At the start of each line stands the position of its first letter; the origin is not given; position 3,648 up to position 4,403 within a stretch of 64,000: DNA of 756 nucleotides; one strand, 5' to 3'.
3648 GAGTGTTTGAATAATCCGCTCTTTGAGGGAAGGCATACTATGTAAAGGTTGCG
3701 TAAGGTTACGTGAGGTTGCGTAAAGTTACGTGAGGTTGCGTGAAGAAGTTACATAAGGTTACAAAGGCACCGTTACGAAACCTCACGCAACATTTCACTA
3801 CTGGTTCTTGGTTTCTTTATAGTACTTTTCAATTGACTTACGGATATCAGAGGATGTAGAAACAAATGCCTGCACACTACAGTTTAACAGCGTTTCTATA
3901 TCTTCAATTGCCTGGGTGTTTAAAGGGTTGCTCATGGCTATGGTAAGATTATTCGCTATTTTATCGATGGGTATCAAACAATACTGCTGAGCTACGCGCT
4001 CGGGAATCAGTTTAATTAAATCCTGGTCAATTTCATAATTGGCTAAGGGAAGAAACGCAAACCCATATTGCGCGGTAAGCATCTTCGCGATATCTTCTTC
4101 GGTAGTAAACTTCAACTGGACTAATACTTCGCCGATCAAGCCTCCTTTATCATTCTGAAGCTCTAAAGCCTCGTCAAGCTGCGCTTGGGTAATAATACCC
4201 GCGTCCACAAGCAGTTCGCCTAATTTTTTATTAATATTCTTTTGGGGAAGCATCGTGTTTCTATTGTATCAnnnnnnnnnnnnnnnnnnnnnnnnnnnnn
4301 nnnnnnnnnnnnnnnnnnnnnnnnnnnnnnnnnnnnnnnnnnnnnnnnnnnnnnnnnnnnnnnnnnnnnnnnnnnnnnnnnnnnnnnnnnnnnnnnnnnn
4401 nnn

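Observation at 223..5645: Split c-di-GMP-sensing module: stand-alone MshEN domain with a near-perfect receptor motif, next to two GspE/PilB ATPases whose own N-terminal motifs are degenerate, plus a catalytically dead GGDEF protein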

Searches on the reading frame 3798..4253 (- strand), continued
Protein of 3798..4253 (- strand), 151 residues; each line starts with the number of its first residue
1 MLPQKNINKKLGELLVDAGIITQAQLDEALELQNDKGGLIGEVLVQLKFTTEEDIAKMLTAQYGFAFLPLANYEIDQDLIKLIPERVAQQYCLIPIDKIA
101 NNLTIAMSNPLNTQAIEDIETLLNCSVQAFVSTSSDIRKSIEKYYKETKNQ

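Call 49: find_encoding_contigs(protein=P0264, flank=8000, max_places=3)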
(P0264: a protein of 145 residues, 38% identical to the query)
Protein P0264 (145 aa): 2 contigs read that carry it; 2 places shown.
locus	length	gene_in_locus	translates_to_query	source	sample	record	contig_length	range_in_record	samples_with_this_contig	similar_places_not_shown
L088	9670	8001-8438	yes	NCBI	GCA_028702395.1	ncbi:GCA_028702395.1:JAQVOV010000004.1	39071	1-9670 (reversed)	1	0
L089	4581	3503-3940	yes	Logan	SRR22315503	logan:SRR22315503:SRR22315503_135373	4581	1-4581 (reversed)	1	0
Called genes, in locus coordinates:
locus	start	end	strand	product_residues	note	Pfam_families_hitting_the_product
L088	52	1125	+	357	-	PF00022:Actin (weak), PF06723:MreB_Mbl, PF11104:PilM_2 (faint), PF00012:HSP70, PF14450:FtsA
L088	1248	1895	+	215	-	PF04085:MreC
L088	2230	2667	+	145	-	PF04093:MreD, PF07694:5TM-5TMR_LYT (weak)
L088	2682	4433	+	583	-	PF03717:PBP_dimer, PF00905:Transpeptidase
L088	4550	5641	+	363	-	PF01098:FTSW_RODA_SPOVE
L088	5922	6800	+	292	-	PF13185:GAF_2 (weak)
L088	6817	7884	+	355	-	PF00437:T2SSE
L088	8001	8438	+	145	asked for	PF05157:MshEN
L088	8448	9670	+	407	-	PF05157:MshEN, PF00437:T2SSE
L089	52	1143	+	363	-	PF01098:FTSW_RODA_SPOVE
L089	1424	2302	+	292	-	PF13185:GAF_2 (weak)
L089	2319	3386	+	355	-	PF00437:T2SSE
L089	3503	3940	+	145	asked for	PF05157:MshEN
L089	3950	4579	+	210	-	?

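Call 51: list_cluster_members(proteins=[P0203, P0264, P0165, P0135, P0214, P0243, P0263, P0216, P0232, P0184])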
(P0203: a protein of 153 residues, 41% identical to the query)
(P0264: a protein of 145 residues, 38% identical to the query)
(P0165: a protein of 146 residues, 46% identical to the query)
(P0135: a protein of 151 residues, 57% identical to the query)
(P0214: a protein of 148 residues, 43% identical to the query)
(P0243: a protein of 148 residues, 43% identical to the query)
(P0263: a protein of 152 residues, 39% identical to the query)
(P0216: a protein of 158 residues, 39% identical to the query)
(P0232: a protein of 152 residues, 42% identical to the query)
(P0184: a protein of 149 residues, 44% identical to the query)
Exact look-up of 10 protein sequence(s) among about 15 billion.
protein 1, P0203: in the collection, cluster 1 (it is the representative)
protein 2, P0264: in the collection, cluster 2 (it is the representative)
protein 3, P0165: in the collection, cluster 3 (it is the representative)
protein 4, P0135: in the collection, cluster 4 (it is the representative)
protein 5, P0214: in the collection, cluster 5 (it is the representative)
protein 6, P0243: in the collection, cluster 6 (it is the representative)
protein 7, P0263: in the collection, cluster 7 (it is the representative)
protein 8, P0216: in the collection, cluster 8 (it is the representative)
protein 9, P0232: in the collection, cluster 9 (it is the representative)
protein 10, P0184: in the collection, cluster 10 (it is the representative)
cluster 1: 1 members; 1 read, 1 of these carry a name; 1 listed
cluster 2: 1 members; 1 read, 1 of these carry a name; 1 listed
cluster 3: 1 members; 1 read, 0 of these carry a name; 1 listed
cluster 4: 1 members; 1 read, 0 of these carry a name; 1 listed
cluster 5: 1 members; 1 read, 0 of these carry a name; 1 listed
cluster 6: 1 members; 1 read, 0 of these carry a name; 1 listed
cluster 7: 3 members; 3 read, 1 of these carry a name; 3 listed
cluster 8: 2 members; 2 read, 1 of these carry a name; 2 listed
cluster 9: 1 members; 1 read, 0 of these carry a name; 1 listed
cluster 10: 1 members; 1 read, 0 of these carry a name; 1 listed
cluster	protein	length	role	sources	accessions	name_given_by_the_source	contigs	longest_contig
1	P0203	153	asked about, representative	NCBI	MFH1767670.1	MAG: hypothetical protein ABH858_00730 [Candidatus Omnitrophota bacterium]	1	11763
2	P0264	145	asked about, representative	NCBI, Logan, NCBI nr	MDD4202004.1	MAG: hypothetical protein PHQ52_00875 [Candidatus Omnitrophica bacterium] | hypothetical protein [Candidatus Omnitrophota bacterium]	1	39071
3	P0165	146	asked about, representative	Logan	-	-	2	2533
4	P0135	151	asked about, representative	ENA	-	-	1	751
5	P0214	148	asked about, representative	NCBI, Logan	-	-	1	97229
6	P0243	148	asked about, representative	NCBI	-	-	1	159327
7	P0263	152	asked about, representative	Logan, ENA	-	-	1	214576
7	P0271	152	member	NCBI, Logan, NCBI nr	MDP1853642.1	MAG: hypothetical protein Q8L26_05525 [Candidatus Omnitrophota bacterium] | hypothetical protein [Candidatus Omnitrophota bacterium]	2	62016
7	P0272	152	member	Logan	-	-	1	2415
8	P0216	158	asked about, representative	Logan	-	-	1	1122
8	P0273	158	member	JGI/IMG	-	type IV pilus assembly protein PilB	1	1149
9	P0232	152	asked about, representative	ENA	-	-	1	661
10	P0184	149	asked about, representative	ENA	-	-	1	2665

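Call 65: predict_structure(alignment_id=A1)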
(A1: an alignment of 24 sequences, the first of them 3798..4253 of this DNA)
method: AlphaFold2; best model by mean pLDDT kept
length: 151 residues; sequences in the alignment: 24
mean_pLDDT: 86.6   pTM: 0.74
mean pLDDT of the five models: 86.6, 85.3, 85.1, 84.6, 81.1
residues with pLDDT >= 90: 86; 70-90: 52; 50-70: 7; < 50: 6
segments of 3 or more residues with pLDDT < 50: 1-6
pLDDT, mean of each block of 10 residues (from residue 1): 45 88 94 86 91 88 87 87 93 94 93 92 94 92 80 50
secondary structure, 60 per line:
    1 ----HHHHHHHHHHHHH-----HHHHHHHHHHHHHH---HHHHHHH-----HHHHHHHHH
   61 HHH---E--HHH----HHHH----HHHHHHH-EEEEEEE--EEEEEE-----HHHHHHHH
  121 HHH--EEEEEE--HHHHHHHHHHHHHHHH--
elements in order: H5-17 H23-36 H40-46 H52-63 H77-80 H85-91 E93-99 E102-107 H113-123 E126-131 H134-149

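Call 68: fold_search(model_id=the predicted structure, library=pdb)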
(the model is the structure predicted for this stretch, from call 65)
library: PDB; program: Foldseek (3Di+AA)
matches with E <= 10: 264; with E <= 0.001: 21
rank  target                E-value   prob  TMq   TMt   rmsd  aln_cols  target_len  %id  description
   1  5htl_B                5.2e-12  1.00  0.75  0.81   2.4       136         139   29  Structure of MshE with cdg (released 2016-10-05)
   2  9g1w_MODEL_1_A        4.6e-11  1.00  0.82  0.81   2.1       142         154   32  NMR solution structure of the Thermus thermophilus PilF-GSPIIA domain (released 2025-05-21)
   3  5htl_A                6.3e-11  1.00  0.72  0.77   2.7       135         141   29  Structure of MshE with cdg (released 2016-10-05)
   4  7lkm_B                4.3e-10  1.00  0.70  0.71   3.6       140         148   22  The PilB(N-terminal_P70S mutant)-PilZ complex of the Type IV pilus from Xanthomonas citri (released 2021-08-11)
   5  7lkm_A                7.1e-10  1.00  0.69  0.70   3.7       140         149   22  The PilB(N-terminal_P70S mutant)-PilZ complex of the Type IV pilus from Xanthomonas citri (released 2021-08-11)
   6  7lko_A                9.1e-10  1.00  0.71  0.73   3.4       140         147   22  The PilB(N-terminal)-PilZ complex of the Type IV pilus from Xanthomonas citri (2.9 A) (released 2021-08-11)
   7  6ejf_G                2.6e-09  1.00  0.77  0.79   2.3       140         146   30  Thermus thermophilus PilF ATPase (apoprotein form) (released 2018-08-01)
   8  7lkn_A                3.6e-09  1.00  0.70  0.72   3.5       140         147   22  The PilB(N-terminal_P70S mutant)-PilZ complex (SeMet) (released 2021-08-11)
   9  9gl5_A                4.3e-09  1.00  0.66  0.72   3.3       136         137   27  X-ray structure of the Thermus thermophilus Q190E mutant of the PilF-GSPIIB domain in the c-di-GMP bound state (released 2025-06-25)
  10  8pfa_A                5.9e-09  1.00  0.66  0.71   3.3       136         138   28  X-ray structure of the Thermus thermophilus K167R mutant of the PilF-GSPIIB domain in the c-di-GMP bound state (released 2024-06-26)
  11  8pe0_A                7.1e-09  1.00  0.65  0.69   3.4       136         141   28  X-ray structure of the Thermus thermophilus K167L mutant of the PilF-GSPIIB domain in the c-di-GMP bound state (released 2024-06-26)
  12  8pdk_A                7.6e-09  1.00  0.66  0.71   3.3       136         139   28  X-ray structure of the Thermus thermophilus PilF-GSPIIB domain in the c-di-GMP bound state (released 2024-06-26)
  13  9glg_B                1.6e-08  1.00  0.66  0.71   3.4       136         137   27  X-ray structure of the Thermus thermophilus Q218E mutant of the PilF-GSPIIB domain in the c-di-GMP bound state (released 2025-06-25)
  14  9glg_A                1.7e-08  1.00  0.66  0.72   3.3       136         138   27  X-ray structure of the Thermus thermophilus Q218E mutant of the PilF-GSPIIB domain in the c-di-GMP bound state (released 2025-06-25)
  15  8pfa_B                2.3e-08  1.00  0.66  0.71   3.3       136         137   28  X-ray structure of the Thermus thermophilus K167R mutant of the PilF-GSPIIB domain in the c-di-GMP bound state (released 2024-06-26)
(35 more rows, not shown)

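Call 72: find_encoding_contigs(protein=P0136, flank=8000, max_places=3)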
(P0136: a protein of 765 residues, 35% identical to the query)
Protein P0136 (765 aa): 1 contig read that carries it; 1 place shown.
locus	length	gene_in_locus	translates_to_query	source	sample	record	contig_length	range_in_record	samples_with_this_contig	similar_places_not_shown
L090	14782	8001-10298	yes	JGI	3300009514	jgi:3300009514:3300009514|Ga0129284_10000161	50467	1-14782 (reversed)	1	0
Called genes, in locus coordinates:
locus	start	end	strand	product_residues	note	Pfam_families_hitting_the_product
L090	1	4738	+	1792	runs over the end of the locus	PF17992:Agarase_CBM (faint), PF19501:PcRGLX_1st, PF21345:PcRGLX_2nd, PF21346:PcRGLX_3rd, PF07944:Beta-AFase-like_GH127_cat (faint), PF22680:Glyco_hydro_123_N_2, PF13320:GH123_cat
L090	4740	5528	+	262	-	PF01522:Polysacc_deac_1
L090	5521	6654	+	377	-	PF13506:Glyco_transf_21, PF00535:Glycos_transf_2, PF13641:Glyco_tranf_2_3, PF13632:Glyco_trans_2_3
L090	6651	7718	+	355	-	-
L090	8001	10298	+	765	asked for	PF05157:MshEN, PF00437:T2SSE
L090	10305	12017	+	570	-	PF05157:MshEN, PF00437:T2SSE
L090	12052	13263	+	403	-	PF28597:T2SSF_N, PF00482:T2SSF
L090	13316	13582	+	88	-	-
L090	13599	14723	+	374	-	PF23981:DUF7305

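Call 73: list_cluster_members(proteins=[P0136, P0138, P0140, P0148, P0151, P0166, P0153])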
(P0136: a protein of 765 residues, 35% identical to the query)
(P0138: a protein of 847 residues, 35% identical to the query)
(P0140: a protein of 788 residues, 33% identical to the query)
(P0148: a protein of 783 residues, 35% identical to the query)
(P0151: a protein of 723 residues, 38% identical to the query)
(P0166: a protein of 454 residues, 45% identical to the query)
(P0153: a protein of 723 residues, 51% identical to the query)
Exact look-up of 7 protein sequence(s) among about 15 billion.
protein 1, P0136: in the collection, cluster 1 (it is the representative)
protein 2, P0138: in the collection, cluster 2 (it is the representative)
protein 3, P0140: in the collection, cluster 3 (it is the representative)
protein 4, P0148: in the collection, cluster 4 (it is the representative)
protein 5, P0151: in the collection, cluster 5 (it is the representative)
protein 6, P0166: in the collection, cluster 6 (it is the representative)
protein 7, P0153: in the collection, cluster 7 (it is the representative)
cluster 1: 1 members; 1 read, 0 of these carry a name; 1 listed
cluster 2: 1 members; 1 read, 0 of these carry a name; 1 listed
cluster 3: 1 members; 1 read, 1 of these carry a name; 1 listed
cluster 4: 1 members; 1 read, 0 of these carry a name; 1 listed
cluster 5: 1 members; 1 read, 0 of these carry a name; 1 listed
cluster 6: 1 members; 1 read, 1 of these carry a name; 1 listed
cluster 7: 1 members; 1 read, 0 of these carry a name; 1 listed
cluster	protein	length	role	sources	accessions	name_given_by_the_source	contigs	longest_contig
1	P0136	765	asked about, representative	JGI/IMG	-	-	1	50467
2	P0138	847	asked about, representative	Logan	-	-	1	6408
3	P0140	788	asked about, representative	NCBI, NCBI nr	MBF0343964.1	MAG: Flp pilus assembly complex ATPase component TadA [Nitrospirae bacterium] | Flp pilus assembly complex ATPase component TadA [Nitrospirota bacterium]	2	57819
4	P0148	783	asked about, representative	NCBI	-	-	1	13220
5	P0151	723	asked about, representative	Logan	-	-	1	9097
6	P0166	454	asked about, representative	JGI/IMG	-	chromosomal replication initiator protein DnaA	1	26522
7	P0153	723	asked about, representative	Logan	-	-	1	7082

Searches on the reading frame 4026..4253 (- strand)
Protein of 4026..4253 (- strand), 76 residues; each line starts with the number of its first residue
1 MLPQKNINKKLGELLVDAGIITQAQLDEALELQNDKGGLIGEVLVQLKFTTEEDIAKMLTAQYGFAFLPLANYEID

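Call 18: search_solved_structures(query=window:4026-4253:-, max_evalue=1, show_alignments=5)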
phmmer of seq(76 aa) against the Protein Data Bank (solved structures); distinct sequences matched with E-value up to 1: 30.
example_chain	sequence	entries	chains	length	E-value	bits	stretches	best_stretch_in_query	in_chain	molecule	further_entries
6f8l_G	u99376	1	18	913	6.9e-22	80.3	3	8-75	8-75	Type IV pilus assembly protein PilF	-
5htl_A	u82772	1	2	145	4.7e-10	42.9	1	3-75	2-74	MSHA biogenesis protein MshE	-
9g1w_A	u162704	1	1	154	2.7e-08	37.4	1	8-75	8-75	Type IV pilus assembly ATPase PilB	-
5zfr_A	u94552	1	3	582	3.1e-07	34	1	9-76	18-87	Type IV pilus biogenesis ATPase PilB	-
8pdk_A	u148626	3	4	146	1.1e-05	29.2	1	9-69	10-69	c-di-GMP binding domain of the ATPase enzyme PilF | ATP-binding motif-containing protein pilF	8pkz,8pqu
6olj_C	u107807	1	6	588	1.1e-05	29.2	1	9-75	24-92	Type IV pilus biogenesis ATPase PilB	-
6ejf_J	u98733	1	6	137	1.1e-05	29.1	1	9-69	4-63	Type IV pilus assembly protein PilF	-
5tsg_B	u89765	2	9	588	1.1e-05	29.1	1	9-75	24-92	Type IV pilus biogenesis ATPase PilB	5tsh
8pfa_A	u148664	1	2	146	2.3e-05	28.1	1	9-69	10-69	c-di-GMP binding domain of the ATPase enzyme PilF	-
9gl5_A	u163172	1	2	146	2.8e-05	27.9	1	9-69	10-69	ATP-binding motif-containing protein pilF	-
9glg_A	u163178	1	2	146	2.9e-05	27.8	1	9-69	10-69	ATP-binding motif-containing protein pilF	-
8pe0_A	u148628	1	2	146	6.6e-05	26.7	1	10-69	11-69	c-di-GMP binding domain of the ATPase enzyme PilF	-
4ob1_A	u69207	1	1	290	0.00016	25.4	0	9-61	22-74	Cobalt-containing nitrile hydratase subunit alpha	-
6ejf_G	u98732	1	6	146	0.00018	25.3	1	9-68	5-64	Type IV pilus assembly protein PilF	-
3jc8_Ba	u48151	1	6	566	0.00063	23.6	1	9-75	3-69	Type IV-A pilus assembly ATPase PilB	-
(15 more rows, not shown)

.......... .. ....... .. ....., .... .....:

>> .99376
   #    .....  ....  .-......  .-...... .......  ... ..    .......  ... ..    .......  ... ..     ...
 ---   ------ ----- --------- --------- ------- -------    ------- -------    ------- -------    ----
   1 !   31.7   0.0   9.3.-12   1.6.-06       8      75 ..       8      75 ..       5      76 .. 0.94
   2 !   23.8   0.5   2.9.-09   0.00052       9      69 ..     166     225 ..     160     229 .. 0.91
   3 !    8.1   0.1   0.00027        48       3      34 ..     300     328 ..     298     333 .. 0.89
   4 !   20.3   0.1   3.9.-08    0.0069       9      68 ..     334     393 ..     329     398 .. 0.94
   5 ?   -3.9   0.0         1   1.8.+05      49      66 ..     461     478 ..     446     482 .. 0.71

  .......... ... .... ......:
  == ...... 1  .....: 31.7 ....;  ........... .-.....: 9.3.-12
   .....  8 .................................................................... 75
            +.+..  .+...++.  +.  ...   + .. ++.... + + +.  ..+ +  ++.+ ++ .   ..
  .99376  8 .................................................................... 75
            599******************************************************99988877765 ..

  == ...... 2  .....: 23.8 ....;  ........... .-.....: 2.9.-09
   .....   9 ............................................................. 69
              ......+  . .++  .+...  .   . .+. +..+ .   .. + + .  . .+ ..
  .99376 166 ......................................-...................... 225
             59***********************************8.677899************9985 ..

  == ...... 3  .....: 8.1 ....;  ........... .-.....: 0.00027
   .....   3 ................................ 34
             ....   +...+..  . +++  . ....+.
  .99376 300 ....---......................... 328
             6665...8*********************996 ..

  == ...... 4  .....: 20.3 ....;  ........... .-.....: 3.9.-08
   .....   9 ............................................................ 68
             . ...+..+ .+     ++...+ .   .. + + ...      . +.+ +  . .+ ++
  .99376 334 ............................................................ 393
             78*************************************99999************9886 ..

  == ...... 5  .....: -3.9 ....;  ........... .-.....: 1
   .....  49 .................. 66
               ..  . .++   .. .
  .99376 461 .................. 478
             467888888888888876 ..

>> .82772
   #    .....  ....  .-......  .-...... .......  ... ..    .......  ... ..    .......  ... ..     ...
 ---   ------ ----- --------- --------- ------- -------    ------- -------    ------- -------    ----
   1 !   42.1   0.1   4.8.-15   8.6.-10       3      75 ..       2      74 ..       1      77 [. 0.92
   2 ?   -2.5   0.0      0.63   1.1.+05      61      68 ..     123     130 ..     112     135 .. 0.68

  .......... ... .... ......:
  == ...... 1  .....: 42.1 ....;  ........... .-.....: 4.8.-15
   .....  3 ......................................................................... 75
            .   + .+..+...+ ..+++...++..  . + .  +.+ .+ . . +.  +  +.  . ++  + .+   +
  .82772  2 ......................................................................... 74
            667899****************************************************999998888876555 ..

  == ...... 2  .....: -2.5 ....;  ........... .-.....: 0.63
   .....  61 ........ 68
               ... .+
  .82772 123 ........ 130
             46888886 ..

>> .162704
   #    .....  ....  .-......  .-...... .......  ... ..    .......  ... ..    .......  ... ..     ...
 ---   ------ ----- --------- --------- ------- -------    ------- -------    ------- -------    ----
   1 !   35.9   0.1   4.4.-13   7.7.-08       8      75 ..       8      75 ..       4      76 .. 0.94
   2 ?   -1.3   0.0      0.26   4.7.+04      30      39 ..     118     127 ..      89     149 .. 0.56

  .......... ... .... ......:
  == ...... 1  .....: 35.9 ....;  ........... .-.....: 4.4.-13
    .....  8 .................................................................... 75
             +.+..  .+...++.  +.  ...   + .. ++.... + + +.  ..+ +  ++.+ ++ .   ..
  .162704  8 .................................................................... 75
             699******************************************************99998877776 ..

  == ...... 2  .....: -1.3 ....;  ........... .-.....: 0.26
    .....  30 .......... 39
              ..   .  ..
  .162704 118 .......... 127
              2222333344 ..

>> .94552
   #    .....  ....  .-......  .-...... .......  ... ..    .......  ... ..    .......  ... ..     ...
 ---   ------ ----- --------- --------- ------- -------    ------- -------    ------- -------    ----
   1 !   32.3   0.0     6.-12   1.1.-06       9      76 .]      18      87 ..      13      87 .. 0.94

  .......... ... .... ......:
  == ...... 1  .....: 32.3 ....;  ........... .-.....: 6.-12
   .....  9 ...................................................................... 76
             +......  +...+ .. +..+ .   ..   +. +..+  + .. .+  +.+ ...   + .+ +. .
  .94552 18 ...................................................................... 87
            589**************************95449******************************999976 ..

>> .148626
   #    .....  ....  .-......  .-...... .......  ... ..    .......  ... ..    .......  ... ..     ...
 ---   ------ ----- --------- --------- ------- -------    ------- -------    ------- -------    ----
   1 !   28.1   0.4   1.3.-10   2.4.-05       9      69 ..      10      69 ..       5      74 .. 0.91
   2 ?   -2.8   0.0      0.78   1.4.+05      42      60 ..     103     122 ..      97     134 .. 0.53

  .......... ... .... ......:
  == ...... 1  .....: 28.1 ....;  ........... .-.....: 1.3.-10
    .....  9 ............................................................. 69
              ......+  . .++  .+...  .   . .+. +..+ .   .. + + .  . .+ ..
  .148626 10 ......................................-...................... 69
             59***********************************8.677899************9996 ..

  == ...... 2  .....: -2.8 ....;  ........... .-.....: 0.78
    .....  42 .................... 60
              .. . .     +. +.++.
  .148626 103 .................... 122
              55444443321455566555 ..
